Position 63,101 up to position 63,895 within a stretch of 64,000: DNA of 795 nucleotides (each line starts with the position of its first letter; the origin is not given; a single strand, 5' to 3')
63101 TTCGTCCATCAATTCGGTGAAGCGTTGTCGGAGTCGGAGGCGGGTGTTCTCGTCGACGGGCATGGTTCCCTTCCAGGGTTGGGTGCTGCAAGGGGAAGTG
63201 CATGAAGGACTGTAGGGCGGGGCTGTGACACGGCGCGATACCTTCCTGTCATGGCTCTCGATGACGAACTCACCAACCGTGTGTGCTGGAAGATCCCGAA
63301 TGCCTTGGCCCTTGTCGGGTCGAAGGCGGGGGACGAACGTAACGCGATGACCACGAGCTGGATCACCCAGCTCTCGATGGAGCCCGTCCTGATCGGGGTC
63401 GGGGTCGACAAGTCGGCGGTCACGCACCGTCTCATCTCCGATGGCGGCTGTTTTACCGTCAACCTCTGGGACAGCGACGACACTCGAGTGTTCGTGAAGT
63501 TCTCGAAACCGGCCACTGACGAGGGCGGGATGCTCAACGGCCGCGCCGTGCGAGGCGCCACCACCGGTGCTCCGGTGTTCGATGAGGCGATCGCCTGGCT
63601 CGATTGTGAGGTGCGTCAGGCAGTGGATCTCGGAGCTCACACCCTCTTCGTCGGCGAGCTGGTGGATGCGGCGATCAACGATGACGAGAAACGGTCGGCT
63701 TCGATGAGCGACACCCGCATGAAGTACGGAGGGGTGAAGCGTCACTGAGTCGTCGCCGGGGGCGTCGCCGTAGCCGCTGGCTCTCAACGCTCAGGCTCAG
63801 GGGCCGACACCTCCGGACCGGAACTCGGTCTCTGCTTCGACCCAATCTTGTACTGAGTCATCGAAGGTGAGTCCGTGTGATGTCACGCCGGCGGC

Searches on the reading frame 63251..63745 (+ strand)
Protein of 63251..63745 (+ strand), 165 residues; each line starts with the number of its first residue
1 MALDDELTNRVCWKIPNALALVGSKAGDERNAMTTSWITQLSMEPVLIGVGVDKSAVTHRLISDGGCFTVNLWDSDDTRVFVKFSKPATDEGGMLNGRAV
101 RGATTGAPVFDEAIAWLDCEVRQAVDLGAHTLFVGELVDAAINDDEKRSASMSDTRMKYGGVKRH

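Call 81: find_encoding_contigs(protein=window:63251-63745:+, flank=10000, max_places=1)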
Protein seq(165 aa) (165 aa): 5 contigs read that carry it; 1 place shown.
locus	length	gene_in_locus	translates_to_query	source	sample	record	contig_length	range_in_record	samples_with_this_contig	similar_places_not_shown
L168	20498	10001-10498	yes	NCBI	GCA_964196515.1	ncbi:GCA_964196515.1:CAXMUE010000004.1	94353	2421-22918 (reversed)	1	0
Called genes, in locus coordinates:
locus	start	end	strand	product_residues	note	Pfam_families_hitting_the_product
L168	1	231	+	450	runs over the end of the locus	PF06468:Spond_N (faint)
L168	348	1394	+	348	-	PF00135:COesterase, PF20434:BD-FAE, PF07859:Abhydrolase_3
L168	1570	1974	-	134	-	-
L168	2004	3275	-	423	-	-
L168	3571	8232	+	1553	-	PF01855:POR_N, PF17147:PFOR_II, PF01558:POR, PF12838:Fer4_7 (faint), PF02775:TPP_enzyme_C (faint)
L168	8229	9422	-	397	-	PF07690:MFS_1, PF12832:MFS_1_like (weak), PF07690:MFS_1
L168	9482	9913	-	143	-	-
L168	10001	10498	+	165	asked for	PF01613:Flavin_Reduct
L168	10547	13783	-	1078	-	PF02369:Big_1 (faint)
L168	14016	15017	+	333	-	PF10708:DUF2510, PF08239:SH3_3 (weak)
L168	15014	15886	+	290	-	PF01551:Peptidase_M23 (weak)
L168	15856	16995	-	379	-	PF07690:MFS_1, PF12832:MFS_1_like (faint), PF07690:MFS_1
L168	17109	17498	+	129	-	PF14081:DUF4262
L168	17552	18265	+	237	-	PF17784:Sulfotransfer_4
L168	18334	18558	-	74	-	-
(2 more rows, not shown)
